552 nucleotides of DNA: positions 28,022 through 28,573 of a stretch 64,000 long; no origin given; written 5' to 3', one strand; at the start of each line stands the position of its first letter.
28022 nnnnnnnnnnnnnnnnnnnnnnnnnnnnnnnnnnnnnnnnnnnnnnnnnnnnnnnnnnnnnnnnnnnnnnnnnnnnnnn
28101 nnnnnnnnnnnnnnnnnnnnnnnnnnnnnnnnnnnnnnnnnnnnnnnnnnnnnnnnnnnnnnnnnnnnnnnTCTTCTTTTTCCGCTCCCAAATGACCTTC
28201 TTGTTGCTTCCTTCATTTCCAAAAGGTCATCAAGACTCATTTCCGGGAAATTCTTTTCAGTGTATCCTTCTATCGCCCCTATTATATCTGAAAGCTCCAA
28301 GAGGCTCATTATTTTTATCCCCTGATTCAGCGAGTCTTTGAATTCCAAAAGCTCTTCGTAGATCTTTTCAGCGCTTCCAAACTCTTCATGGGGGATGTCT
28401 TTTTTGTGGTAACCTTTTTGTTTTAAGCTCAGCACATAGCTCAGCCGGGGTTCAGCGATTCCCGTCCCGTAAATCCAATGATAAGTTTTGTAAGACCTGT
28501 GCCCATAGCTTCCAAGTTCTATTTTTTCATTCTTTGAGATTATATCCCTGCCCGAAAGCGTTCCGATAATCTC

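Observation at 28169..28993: Unusually small class II aaRS-like catalytic core fused to an all-alpha NTP pyrophosphohydrolase module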

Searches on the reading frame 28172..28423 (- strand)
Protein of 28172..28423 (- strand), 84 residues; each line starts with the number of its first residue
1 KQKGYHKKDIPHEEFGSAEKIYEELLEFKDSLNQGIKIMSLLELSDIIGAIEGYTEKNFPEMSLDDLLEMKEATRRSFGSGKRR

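Call 20: search_solved_structures(query=A1, max_evalue=10, show_alignments=3)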
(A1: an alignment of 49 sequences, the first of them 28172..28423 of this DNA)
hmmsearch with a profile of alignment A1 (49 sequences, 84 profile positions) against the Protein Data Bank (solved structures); distinct sequences matched with E-value up to 10: 17.
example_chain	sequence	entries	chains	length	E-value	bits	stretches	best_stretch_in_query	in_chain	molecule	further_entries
8u7c_A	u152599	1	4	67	0.0011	22.3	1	17-42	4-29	Engineered NEMO minimal IKK-binding domain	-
2a7w_A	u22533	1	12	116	0.003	21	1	2-58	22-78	Phosphoribosyl-ATP pyrophosphatase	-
3brv_B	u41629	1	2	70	0.0056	20.1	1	13-40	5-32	NF-kappa-B essential modulator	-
1yvw_A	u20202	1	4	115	0.0071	19.8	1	3-69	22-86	Phosphoribosyl-ATP pyrophosphatase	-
3brt_B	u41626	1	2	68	0.0087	19.5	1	16-40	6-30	NF-kappa-B essential modulator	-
1vmg_A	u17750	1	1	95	0.068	16.6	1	3-66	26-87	Hypothetical protein SSO3215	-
2lhr_A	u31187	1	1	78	0.39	14.2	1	5-51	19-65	Iron-regulated surface determinant protein H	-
7w81_A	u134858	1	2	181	0.4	14.2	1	5-72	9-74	Iron-regulated surface determinant protein H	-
7xld_A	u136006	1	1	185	0.4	14.2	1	5-72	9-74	Iron-regulated surface determinant protein H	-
8fnc_14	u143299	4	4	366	0.72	13.3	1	3-75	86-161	Phytanoyl-CoA dioxygenase family protein | RNA-editing substrate-binding complex protein 14 (RESC14)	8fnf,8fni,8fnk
3u62_A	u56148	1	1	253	0.91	13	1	2-46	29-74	Shikimate dehydrogenase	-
4ij2_E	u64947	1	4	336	1.2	12.6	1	5-72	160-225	Iron-regulated surface determinant protein H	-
4xs0_C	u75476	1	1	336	1.2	12.6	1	5-72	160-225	Iron-regulated surface determinant protein H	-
6tb2_D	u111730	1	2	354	1.4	12.4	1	5-72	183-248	Cell wall surface anchor family protein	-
5j0j_A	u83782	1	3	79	1.7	12.2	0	14-40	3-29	designed protein 2L6HC3_6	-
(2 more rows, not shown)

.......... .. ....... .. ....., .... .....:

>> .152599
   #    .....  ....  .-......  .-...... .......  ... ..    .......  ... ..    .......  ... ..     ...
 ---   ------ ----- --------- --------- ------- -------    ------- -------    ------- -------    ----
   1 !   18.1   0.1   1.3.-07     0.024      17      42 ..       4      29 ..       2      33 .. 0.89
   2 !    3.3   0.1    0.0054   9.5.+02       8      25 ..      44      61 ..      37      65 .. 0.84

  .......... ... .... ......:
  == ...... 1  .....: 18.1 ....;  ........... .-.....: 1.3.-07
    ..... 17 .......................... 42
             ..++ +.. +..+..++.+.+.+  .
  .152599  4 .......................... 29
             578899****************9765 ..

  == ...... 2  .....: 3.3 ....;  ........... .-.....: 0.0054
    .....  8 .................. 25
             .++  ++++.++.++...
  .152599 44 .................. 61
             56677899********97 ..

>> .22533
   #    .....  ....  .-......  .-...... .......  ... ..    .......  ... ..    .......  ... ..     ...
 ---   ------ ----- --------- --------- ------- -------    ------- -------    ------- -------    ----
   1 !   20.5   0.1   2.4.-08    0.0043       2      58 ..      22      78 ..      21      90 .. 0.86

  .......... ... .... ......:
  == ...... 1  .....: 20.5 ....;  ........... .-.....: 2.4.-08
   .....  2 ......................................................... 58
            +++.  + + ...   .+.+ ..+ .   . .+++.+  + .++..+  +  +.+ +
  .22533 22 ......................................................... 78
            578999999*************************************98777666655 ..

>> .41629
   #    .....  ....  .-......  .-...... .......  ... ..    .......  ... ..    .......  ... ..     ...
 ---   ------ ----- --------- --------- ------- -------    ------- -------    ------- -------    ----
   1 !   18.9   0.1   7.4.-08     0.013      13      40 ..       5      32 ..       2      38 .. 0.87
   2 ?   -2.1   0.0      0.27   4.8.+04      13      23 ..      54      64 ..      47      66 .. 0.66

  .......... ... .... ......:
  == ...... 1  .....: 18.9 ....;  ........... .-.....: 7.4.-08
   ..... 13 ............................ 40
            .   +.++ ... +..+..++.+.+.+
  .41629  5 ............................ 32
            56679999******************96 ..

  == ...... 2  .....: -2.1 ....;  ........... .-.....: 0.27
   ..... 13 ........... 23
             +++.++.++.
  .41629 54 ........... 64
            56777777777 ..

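Call 35: search_protein_families(library=phrogs, proteins=[window:28172-28423:-], max_evalue=0.001)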
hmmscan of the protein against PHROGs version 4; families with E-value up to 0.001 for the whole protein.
window:28172-28423:- (84 aa): 1 family
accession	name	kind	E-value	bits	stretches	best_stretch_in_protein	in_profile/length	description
phrog_6408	-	unknown function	1.5e-31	109.5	1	3-83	2-82/83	-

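Call 36: predict_structure(alignment_id=A1)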
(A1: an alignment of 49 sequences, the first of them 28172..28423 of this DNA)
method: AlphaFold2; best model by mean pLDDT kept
length: 84 residues; sequences in the alignment: 49
mean_pLDDT: 94.7   pTM: 0.81
mean pLDDT of the five models: 94.7, 94.0, 93.6, 93.6, 93.0
residues with pLDDT >= 90: 76; 70-90: 5; 50-70: 3; < 50: 0
segments of 3 or more residues with pLDDT < 50: none
pLDDT, mean of each block of 10 residues (from residue 1): 83 98 98 98 99 98 97 93 76
secondary structure, 60 per line:
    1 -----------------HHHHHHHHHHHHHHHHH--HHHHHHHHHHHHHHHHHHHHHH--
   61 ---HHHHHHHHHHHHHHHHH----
elements in order: H18-34 H37-58 H64-80

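Call 39: fold_search(model_id=the predicted structure, library=pdb)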
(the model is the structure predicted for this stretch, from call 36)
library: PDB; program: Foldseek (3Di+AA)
matches with E <= 10: 42; with E <= 0.001: 0
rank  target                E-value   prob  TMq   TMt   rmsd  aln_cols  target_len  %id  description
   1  1yvw_A                2.1e+00  0.63  0.54  0.50   2.6        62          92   26  Crystal structure of Phosphoribosyl-ATP pyrophosphohydrolase from Bacillus cereus. NESGC target BcR13. (released 2005-03-01)
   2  1vmg                  2.3e+00  0.66  0.50  0.51   2.0        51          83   22  Crystal structure of MazG nucleotide pyrophosphohydrolase (13816655) from Sulfolobus solfataricus at 1.46 A resolution (released 2004-10-05)
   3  3cra_A                2.5e+00  0.66  0.59  0.23   2.2        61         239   16  Crystal Structure of Escherichia coli MazG, the Regulator of Nutritional Stress Response (released 2008-04-22)
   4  2a7w_A                3.2e+00  0.66  0.57  0.53   1.6        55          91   14  Crystal Structure of Phosphoribosyl-ATP Pyrophosphatase from Chromobacterium violaceum (ATCC 12472). NESG TARGET CVR7 (released 2005-10-25)
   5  4i1s_A                3.4e+00  0.54  0.51  0.19   1.7        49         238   10  Melanoma differentiation associated protein-5 Helicase domain complex with inhibitor Non-structural protein V (released 2013-01-30)
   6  2yxh_B                3.4e+00  0.23  0.47  0.37   3.4        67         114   16  Crystal structure of mazG-related protein from Thermotoga maritima (released 2007-10-30)
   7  3ts9                  3.6e+00  0.57  0.52  0.35   1.5        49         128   10  Crystal Structure of the MDA5 Helicase Insert Domain (released 2012-02-22)
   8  7yh5_A                3.9e+00  0.25  0.52  0.29   3.3        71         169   17  MazG(Mycobacterium tuberculosis) (released 2023-07-19)
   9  8e12_B                3.9e+00  0.18  0.39  0.22   8.9        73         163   16  Homotrimeric variant of tcTRP9, BGL14 (released 2023-04-12)
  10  3cra_B                4.4e+00  0.35  0.55  0.23   2.8        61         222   15  Crystal Structure of Escherichia coli MazG, the Regulator of Nutritional Stress Response (released 2008-04-22)
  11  6j2l_B                4.7e+00  0.51  0.56  0.27   1.7        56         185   18  Crystal structure of Bi-functional enzyme (released 2020-01-01)
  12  7yh5_E                5.0e+00  0.30  0.52  0.28   2.7        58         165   19  MazG(Mycobacterium tuberculosis) (released 2023-07-19)
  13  9mk9_A                5.3e+00  0.16  0.41  0.10   4.1        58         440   17  Structure of the IFIT2-IFIT3 heterodimer from Mus musculus (released 2025-03-12)
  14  6j22_B                5.7e+00  0.33  0.53  0.26   2.2        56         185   18  Crystal structure of Bi-functional enzyme (released 2020-01-01)
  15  9hc4_A                6.0e+00  0.18  0.39  0.48   6.1        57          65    7  Cryo-EM structure of P. urativorans 70S ribosome with 2 copies of bS20. (released 2025-03-26)
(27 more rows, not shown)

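Call 93: find_homologous_proteins(query=A1, max_evalue=0.001)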
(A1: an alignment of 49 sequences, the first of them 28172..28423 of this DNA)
Query A1 (49 sequences) (84 aa, profile of the alignment): 24 proteins with E <= 0.001 among 1418 candidates.
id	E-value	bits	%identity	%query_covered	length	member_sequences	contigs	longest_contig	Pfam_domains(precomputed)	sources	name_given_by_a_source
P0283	1.9e-30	123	56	96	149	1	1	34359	-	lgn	-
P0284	4.0e-30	122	51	95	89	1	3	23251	-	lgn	-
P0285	9.8e-30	120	49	96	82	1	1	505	-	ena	-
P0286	5.4e-29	118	45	95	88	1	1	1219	-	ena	-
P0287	8.3e-29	117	45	95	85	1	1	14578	-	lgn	-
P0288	1.6e-28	116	45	95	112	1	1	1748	-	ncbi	-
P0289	3.3e-28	115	49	98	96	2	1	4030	-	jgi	jgi:hypothetical protein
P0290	3.8e-28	115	48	95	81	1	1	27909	-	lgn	-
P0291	4.4e-28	115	52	98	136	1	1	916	-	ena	-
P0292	1.2e-27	114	44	96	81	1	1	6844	-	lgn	-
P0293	2.6e-27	113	49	99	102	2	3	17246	-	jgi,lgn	jgi:DNA polymerase II large subunit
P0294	3.5e-27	112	49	95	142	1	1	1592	-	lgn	-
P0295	1.4e-26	110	46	95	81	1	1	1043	-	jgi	jgi:hypothetical protein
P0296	2.0e-26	110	51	96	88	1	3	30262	-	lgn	-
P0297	2.7e-26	109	46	96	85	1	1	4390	-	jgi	jgi:hypothetical protein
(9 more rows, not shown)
